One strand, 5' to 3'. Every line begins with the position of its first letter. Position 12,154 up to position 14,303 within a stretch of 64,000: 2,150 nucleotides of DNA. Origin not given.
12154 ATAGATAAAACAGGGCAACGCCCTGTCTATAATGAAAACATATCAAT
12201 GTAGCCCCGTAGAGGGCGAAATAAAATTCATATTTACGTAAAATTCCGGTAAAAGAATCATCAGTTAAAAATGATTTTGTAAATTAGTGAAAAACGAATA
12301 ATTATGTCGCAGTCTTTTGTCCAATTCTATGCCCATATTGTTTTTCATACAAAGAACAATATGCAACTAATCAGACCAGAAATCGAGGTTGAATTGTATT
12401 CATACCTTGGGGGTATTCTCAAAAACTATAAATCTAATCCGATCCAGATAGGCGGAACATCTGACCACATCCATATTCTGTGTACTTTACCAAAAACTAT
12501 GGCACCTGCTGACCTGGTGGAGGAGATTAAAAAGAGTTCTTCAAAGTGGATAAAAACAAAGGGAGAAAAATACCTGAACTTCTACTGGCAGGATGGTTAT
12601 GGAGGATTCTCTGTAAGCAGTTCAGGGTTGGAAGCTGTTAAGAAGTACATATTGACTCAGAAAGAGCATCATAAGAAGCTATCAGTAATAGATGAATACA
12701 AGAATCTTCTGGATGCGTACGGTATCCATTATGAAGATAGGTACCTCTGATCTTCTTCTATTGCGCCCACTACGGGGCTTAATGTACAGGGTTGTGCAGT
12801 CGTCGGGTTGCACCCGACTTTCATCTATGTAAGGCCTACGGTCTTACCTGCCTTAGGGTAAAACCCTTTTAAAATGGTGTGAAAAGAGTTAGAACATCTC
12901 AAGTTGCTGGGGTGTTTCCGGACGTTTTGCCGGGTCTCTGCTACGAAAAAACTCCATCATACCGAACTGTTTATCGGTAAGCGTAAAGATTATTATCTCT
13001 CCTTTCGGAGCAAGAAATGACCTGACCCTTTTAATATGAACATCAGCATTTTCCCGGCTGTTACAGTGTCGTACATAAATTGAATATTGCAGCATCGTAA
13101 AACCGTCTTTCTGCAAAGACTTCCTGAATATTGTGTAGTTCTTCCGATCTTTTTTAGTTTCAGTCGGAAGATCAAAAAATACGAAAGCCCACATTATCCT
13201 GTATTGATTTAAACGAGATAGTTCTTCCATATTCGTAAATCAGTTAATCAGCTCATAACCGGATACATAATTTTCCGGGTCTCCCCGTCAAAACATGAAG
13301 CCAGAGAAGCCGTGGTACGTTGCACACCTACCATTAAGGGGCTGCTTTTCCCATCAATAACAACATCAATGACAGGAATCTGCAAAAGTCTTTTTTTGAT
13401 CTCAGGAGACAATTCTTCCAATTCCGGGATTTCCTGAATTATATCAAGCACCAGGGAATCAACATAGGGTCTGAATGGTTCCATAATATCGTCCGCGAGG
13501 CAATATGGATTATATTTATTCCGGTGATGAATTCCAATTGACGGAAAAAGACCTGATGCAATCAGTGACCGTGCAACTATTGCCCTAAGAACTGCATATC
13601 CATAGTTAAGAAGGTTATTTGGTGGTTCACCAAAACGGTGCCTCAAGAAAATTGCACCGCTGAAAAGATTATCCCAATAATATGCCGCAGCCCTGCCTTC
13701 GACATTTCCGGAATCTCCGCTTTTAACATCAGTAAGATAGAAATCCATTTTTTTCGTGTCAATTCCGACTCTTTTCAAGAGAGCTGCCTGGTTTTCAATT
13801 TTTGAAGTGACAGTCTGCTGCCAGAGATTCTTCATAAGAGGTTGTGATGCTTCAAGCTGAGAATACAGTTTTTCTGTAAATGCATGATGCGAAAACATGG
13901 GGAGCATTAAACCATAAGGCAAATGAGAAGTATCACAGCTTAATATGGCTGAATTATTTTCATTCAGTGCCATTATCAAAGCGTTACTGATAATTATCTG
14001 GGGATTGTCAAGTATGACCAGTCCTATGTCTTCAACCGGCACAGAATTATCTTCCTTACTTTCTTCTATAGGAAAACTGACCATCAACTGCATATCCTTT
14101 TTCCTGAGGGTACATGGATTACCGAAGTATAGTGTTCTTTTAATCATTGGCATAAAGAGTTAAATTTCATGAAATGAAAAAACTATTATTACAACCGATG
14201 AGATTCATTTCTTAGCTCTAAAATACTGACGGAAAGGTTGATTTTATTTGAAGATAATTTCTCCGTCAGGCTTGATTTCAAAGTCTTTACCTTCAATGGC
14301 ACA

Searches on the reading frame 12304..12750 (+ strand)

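Call 66: search_protein_families(library=pfam, proteins=[window:12304-12750:+], max_evalue=0.001)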
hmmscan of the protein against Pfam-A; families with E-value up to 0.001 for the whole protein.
window:12304-12750:+ (148 aa): 1 family
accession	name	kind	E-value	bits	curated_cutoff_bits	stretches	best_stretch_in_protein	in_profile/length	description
PF01797.21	Y1_Tnp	-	1.2e-23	84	23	1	6-119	3-121/121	Transposase IS200 like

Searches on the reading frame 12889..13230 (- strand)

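Call 66: search_protein_families(library=pfam, proteins=[window:12889-13230:-], max_evalue=0.001)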
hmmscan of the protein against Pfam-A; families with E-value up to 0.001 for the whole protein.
window:12889-13230:- (113 aa): 2 families
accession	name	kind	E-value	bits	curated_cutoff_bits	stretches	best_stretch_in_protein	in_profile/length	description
PF09827.14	CRISPR_Cas2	-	1.5e-19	70.4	23.8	1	13-92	1-74/74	CRISPR associated protein Cas2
PF20803.2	PaaX_M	-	9.4e-07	29.3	24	1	13-68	7-59/83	PaaX protein central Cas2-like domain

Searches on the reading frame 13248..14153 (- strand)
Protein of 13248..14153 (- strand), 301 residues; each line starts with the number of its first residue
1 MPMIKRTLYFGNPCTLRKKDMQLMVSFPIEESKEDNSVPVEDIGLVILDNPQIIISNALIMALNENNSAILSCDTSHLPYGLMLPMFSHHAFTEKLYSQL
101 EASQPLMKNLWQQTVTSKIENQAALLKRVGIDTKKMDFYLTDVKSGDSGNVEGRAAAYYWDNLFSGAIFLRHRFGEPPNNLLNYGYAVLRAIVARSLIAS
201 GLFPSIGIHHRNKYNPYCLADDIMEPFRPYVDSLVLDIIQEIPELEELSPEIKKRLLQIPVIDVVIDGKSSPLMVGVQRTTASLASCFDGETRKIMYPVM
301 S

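Call 66: search_protein_families(library=pfam, proteins=[window:13248-14153:-], max_evalue=0.001)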
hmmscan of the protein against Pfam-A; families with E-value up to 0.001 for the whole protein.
window:13248-14153:- (301 aa): 1 family
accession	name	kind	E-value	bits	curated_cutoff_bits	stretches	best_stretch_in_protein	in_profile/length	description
PF01867.21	Cas_Cas1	-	1.9e-27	96.6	22.3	1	13-240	7-251/283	CRISPR associated protein Cas1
